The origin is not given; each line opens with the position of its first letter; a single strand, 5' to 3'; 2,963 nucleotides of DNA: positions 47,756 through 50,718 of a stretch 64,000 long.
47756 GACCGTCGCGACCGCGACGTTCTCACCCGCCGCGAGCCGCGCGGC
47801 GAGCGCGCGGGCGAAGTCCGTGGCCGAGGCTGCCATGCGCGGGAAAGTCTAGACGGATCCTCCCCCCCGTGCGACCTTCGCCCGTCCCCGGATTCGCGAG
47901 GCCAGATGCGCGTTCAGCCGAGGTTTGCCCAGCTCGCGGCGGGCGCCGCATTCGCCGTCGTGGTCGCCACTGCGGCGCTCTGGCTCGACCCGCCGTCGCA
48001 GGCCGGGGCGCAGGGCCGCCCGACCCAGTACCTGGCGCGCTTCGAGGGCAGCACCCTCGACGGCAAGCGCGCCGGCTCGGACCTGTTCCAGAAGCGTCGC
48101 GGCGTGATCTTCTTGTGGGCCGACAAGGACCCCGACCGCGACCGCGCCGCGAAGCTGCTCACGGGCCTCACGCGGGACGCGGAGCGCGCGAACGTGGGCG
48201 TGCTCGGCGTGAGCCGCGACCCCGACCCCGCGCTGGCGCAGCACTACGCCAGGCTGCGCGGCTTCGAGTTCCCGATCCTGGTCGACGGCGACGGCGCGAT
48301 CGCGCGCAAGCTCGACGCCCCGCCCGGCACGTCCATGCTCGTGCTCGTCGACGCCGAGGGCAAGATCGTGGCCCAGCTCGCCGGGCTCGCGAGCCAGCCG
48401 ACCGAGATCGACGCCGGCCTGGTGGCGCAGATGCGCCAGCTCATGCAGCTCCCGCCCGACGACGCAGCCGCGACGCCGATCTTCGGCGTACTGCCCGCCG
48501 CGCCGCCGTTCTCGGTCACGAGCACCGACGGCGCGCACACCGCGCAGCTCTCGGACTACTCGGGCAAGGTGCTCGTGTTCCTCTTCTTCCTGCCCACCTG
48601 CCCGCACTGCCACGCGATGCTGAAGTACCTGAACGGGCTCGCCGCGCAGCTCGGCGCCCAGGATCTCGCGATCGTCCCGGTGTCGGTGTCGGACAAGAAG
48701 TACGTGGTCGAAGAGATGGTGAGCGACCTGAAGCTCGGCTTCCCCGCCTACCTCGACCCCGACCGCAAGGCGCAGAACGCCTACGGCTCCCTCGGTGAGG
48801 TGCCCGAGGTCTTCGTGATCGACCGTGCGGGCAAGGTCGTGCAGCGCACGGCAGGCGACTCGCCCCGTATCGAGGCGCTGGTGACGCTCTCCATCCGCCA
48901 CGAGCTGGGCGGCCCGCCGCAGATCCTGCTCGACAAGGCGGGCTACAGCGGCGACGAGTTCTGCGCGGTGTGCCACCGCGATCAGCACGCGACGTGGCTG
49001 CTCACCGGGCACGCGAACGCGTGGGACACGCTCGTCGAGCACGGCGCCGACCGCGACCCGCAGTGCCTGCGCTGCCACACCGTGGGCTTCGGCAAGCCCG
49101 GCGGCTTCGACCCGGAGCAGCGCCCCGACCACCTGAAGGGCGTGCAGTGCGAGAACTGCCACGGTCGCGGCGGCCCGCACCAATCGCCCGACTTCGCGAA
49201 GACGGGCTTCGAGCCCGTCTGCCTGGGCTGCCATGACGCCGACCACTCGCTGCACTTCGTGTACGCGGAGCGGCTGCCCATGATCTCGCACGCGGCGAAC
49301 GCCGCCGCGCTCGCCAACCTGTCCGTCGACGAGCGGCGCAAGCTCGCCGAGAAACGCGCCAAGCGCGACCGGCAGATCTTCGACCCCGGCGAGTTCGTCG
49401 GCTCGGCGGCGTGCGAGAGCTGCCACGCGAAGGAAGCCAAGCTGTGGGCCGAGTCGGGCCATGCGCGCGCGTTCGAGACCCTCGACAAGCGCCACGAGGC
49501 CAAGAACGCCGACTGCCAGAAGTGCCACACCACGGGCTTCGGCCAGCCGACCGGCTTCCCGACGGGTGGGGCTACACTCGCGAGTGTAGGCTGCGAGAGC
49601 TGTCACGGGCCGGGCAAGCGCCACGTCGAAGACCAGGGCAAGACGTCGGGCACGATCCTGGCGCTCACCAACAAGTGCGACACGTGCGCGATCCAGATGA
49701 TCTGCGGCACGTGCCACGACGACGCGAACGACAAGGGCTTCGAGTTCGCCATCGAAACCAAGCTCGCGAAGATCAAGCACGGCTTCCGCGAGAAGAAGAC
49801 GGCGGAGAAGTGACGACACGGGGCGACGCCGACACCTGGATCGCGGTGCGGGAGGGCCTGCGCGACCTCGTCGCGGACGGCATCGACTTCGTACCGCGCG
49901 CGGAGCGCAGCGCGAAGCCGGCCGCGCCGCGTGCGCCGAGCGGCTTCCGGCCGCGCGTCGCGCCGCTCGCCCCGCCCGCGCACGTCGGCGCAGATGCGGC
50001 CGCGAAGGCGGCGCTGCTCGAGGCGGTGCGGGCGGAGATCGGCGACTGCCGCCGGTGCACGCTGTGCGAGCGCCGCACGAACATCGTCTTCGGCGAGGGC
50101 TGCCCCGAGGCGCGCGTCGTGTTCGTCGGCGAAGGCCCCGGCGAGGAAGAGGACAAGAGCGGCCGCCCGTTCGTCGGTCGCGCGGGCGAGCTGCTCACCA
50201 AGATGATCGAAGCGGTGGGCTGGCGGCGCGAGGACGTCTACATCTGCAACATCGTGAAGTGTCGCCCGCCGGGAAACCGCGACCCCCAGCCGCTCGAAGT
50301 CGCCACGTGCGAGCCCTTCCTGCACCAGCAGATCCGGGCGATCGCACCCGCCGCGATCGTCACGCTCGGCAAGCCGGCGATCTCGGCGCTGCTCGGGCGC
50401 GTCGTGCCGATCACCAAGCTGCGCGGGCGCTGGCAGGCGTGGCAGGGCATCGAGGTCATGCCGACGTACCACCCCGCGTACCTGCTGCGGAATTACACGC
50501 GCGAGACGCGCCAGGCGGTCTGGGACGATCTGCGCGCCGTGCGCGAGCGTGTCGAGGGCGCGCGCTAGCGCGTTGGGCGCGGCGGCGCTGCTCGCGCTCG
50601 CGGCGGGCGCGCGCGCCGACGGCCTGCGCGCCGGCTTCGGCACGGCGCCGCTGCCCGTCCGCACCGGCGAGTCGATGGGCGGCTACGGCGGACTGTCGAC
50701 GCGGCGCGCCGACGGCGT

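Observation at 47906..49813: Fusion of two TlpA/redoxin-like thioredoxin domains to an octaheme c-type cytochrome in one secreted protein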

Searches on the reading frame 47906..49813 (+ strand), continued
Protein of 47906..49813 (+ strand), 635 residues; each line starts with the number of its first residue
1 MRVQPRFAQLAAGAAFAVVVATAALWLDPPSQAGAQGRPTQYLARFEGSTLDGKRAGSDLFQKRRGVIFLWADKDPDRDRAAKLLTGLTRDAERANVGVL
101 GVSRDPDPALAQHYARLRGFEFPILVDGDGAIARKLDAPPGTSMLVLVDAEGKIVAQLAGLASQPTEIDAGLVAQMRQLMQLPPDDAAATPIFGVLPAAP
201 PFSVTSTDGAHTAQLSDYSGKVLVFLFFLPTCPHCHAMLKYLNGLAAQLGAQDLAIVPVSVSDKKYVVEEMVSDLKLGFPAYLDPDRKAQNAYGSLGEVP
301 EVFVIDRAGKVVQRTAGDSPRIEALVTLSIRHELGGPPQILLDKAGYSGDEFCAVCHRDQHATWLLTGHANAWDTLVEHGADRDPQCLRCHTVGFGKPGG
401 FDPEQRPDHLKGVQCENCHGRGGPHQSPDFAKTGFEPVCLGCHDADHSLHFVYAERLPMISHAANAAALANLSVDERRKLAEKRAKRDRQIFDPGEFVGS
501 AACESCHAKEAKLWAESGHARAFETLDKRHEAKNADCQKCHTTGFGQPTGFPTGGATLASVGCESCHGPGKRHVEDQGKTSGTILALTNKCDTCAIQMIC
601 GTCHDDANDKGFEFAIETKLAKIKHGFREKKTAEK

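Call 76: find_encoding_contigs(protein=P0384, flank=7000, max_places=1)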
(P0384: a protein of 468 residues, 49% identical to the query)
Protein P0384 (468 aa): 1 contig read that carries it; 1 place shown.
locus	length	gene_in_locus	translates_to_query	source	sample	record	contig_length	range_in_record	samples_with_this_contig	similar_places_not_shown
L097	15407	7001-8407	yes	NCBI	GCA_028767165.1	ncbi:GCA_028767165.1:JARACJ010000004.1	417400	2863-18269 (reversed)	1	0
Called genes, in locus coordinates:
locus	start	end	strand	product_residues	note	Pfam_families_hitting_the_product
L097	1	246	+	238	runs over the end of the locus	PF04012:PspA_IM30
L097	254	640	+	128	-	-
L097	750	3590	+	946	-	-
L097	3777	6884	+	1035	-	-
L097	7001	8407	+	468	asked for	PF00578:AhpC-TSA (weak), PF14522:Cytochrome_C7 (faint), PF13435:Cytochrome_C554, PF14537:Cytochrom_c3_2 (faint), PF22113:Mtrc-MtrF_II-IV_dom (faint), PF13435:Cytochrome_C554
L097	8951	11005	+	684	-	PF00795:CN_hydrolase, PF02540:NAD_synthase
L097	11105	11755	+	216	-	PF04002:RadC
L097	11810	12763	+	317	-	PF01790:LGT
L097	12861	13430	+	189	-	PF16267:DUF4920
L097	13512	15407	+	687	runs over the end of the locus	PF00270:DEAD (weak), PF04851:ResIII, PF17757:UvrB_inter, PF27431:UvrB_3rd, PF00271:Helicase_C, PF12344:UvrB, PF02151:UVR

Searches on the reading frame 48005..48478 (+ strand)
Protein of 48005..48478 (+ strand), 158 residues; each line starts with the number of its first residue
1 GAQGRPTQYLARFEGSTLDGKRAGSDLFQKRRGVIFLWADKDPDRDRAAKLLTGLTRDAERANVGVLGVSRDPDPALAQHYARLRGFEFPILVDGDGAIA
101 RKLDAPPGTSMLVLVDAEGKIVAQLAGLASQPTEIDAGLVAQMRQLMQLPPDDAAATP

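Call 9: search_protein_families(library=pfam, proteins=[window:48005-48478:+], max_evalue=0.1)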
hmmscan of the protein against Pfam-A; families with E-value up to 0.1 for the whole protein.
seq(158 aa): 2 families
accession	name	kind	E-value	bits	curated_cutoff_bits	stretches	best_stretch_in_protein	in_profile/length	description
PF00578.27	AhpC-TSA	-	2.8e-08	34.2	26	1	12-123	7-123/124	AhpC/TSA family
PF08534.16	Redoxin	-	1.6e-05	25.1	26.6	1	28-124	26-131/148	Redoxin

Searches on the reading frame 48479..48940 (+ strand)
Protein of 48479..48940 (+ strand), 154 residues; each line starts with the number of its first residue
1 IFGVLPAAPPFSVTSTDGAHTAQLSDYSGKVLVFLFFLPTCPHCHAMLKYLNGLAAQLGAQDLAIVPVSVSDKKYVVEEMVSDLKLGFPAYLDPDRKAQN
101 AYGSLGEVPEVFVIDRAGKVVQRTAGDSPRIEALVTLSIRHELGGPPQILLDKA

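Call 9: search_protein_families(library=pfam, proteins=[window:48479-48940:+], max_evalue=0.1)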
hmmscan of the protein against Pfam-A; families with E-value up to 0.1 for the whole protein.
seq(154 aa): 8 families
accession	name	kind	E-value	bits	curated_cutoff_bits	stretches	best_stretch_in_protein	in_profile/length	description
PF00578.27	AhpC-TSA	-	7.4e-22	78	26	1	7-122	4-123/124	AhpC/TSA family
PF08534.16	Redoxin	-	3.5e-17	63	26.6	1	8-130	6-138/148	Redoxin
PF13905.12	Thioredoxin_8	-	4.5e-06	27.3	27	1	29-120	1-94/94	Thioredoxin-like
PF02630.20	SCO1-SenC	-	0.00056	20.3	22.8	1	9-71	2-64/134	SCO1/SenC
PF13728.12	TraF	-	0.00071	19.9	23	1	21-73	121-170/224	F plasmid transfer operon protein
PF00462.30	Glutaredoxin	-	0.0036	17.9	22.9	1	33-57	1-25/60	Glutaredoxin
PF00085.26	Thioredoxin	-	0.0039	17.6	23.5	1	14-79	4-67/103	Thioredoxin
PF13098.12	Thioredoxin_2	-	0.0074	17.1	27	1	29-130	5-97/104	Thioredoxin-like domain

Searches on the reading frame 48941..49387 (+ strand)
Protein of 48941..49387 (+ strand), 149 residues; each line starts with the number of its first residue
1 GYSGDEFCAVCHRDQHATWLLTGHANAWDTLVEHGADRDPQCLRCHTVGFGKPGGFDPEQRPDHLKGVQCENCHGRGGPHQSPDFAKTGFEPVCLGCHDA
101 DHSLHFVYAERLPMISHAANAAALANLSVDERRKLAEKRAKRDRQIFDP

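Call 9: search_protein_families(library=pfam, proteins=[window:48941-49387:+], max_evalue=0.1)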
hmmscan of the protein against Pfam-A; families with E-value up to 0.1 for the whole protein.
seq(149 aa): 5 families
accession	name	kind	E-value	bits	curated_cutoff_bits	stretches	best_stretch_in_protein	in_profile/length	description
PF13435.11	Cytochrome_C554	-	4e-15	57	20.8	1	8-75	2-84/84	Cytochrome c554 and c-prime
PF14522.11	Cytochrome_C7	-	1.4e-05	25.2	24.8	2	63-104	7-54/67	Cytochrome c7 and related cytochrome c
PF14537.11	Cytochrom_c3_2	-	0.00024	21.9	25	1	66-107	5-42/79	Cytochrome c3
PF09699.15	Paired_CXXCH_1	-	0.0012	18.9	20.6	1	68-101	7-39/41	Doubled CXXCH motif (Paired_CXXCH_1)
PF22113.1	Mtrc-MtrF_II-IV_dom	-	0.0045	17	30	0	69-104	8-41/176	Outer membrane cytochrome MtrC/MtrF-like, domains II/IV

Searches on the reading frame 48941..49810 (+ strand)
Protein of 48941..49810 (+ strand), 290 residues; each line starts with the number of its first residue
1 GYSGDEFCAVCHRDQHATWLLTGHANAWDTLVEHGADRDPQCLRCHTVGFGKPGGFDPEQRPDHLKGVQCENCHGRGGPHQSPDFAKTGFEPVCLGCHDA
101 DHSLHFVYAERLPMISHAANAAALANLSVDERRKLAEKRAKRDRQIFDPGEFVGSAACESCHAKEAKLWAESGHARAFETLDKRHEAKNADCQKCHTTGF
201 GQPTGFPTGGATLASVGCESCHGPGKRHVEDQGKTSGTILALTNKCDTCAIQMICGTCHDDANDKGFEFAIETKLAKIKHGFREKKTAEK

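Call 53: search_solved_structures(query=window:48941-49810:+, max_evalue=0.01, show_alignments=3)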
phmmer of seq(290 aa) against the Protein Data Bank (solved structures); distinct sequences matched with E-value up to 0.01: 3.
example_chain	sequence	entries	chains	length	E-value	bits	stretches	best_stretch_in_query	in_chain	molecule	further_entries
6i5b_A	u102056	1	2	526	7.5e-16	61.7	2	11-103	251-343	Uncharacterized protein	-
1bvb_A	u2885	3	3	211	3.3e-10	43.2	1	151-237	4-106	CYTOCHROME C-554 | CYTOCHROME C554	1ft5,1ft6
6qvm_A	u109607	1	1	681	3.3e-06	30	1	190-278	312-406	Multiheme cytochrome cf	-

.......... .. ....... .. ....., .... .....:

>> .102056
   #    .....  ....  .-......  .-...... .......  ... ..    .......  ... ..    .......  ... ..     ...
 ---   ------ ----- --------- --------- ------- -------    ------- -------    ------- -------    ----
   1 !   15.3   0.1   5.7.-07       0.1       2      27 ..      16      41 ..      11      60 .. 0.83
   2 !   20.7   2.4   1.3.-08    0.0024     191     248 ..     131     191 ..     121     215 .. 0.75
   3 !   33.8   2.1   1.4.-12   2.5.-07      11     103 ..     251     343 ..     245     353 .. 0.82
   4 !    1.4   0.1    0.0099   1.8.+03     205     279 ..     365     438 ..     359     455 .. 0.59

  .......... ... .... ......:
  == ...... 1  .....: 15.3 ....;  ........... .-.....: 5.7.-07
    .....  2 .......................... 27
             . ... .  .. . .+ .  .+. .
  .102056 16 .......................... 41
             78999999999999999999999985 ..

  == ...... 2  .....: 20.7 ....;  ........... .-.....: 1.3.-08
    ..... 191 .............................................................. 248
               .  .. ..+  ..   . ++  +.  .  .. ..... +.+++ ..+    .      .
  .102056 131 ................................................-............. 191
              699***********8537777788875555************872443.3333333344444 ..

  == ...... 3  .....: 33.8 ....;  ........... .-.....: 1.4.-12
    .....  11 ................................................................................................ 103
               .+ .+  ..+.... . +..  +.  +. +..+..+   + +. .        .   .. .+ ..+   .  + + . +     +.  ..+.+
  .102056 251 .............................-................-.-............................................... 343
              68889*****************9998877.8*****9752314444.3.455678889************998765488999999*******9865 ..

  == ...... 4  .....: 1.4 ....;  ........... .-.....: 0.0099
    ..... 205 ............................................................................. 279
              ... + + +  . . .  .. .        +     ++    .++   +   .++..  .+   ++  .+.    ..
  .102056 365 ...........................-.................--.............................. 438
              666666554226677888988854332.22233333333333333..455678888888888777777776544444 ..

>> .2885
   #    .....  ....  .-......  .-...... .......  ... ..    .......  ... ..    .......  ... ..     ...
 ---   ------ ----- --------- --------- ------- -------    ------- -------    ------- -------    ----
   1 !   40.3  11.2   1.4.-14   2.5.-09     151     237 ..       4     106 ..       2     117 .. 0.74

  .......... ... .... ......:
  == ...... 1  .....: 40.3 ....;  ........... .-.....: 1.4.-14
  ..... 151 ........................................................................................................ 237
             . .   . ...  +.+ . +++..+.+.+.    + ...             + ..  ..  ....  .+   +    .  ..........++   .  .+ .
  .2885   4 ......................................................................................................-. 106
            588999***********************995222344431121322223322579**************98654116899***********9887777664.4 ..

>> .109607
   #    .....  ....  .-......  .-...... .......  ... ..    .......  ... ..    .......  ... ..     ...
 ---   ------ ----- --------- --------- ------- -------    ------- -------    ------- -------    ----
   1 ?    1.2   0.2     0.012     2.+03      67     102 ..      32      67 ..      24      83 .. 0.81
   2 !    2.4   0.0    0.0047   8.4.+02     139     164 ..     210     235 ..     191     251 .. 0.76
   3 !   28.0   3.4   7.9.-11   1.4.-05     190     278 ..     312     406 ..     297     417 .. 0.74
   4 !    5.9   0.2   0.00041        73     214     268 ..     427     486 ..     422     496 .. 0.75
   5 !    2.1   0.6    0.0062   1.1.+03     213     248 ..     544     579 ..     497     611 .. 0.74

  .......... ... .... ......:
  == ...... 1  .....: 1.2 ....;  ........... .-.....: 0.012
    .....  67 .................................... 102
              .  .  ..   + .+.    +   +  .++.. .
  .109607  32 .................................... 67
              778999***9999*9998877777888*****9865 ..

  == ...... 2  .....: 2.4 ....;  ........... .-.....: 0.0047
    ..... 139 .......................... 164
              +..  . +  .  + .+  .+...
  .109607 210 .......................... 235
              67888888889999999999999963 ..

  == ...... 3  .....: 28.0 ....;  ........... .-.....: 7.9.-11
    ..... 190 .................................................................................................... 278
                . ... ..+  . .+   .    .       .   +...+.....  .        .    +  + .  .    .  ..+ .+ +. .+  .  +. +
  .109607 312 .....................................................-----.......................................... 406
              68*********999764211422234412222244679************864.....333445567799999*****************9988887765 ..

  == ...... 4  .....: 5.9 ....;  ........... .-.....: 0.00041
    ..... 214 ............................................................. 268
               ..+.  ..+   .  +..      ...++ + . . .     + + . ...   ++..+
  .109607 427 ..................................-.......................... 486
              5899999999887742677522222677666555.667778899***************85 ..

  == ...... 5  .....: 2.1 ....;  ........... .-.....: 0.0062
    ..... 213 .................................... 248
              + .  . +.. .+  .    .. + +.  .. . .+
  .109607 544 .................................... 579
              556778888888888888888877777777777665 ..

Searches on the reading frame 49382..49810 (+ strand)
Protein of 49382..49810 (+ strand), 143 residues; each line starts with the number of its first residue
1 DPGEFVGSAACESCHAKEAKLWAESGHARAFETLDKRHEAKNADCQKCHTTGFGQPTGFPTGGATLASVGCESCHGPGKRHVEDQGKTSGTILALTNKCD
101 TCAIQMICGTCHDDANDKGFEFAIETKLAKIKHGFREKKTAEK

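Call 9: search_protein_families(library=pfam, proteins=[window:49388-49810:+], max_evalue=0.1)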
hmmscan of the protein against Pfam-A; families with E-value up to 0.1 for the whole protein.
seq(141 aa): 4 families
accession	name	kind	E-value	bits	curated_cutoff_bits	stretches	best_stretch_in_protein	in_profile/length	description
PF13435.11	Cytochrome_C554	-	7.7e-14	52.8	20.8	1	8-74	1-84/84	Cytochrome c554 and c-prime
PF22113.1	Mtrc-MtrF_II-IV_dom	-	1.4e-05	25.1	30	2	63-119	78-136/176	Outer membrane cytochrome MtrC/MtrF-like, domains II/IV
PF14522.11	Cytochrome_C7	-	6.8e-05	23.1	24.8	1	66-116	13-54/67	Cytochrome c7 and related cytochrome c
PF14537.11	Cytochrom_c3_2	-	0.0027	18.6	25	1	6-48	26-65/79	Cytochrome c3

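Call 66: find_homologous_proteins(query=window:49382-49810:+, max_evalue=1e-8)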
Query seq(143 aa) (143 aa): 16 proteins with E <= 1e-8 among 38 candidates.
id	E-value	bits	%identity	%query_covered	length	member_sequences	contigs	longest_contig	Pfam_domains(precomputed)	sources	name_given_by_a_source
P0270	9.4e-92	323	100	100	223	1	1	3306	PF14537.12,PF13435.12,PF14522.12,PF22113.2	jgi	-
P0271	3.6e-71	256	80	99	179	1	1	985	PF13435.12,PF14522.12,PF22113.2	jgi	jgi:hypothetical protein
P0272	1.0e-61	225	71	99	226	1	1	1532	PF14537.12,PF13435.12,PF03264.20,PF14522.12,PF22113.2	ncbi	ncbi:MAG: multiheme c-type cytochrome, partial [bacterium]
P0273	3.3e-55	204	78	78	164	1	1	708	PF13435.12,PF19649.5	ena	-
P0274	2.1e-50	189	58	100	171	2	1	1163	PF13435.12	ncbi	-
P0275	1.3e-43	167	56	94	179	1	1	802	PF13435.12,PF14522.12,PF22113.2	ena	-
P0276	1.1e-40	157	53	95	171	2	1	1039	PF13435.12,PF22113.2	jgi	jgi:hypothetical protein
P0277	3.6e-39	152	52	95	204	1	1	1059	PF13435.12,PF14522.12,PF22113.2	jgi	-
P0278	2.7e-38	149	50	97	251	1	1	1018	PF13435.12,PF14522.12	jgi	jgi:hypothetical protein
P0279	7.0e-38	148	53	94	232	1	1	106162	PF13435.12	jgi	jgi:hypothetical protein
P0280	1.5e-37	147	48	96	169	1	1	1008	PF13435.12,PF14522.12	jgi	jgi:hypothetical protein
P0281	2.8e-37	146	50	92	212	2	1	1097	PF13435.12,PF14522.12,PF22113.2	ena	-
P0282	2.4e-28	117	63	59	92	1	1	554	-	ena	-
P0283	1.2e-18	86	42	83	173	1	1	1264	PF13435.12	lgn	-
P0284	4.6e-11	61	41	83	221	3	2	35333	PF13435.12,PF22113.2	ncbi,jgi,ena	-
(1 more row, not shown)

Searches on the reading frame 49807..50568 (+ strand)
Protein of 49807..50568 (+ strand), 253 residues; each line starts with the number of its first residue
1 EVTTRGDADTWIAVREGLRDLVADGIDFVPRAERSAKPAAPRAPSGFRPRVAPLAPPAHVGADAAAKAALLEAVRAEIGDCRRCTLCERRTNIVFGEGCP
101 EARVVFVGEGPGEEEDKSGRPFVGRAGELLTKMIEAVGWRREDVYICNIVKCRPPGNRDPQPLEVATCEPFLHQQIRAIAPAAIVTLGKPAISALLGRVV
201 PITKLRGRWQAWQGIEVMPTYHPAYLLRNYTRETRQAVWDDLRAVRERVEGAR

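Call 47: search_protein_families(library=pfam, proteins=[window:49807-50568:+], max_evalue=0.0001)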
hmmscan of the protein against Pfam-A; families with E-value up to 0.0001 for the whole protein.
window:49807-50568:+ (253 aa): 1 family
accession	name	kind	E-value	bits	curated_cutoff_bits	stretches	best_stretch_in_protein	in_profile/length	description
PF03167.25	UDG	-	1.9e-41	141.9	24.3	1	95-243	1-141/141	Uracil DNA glycosylase superfamily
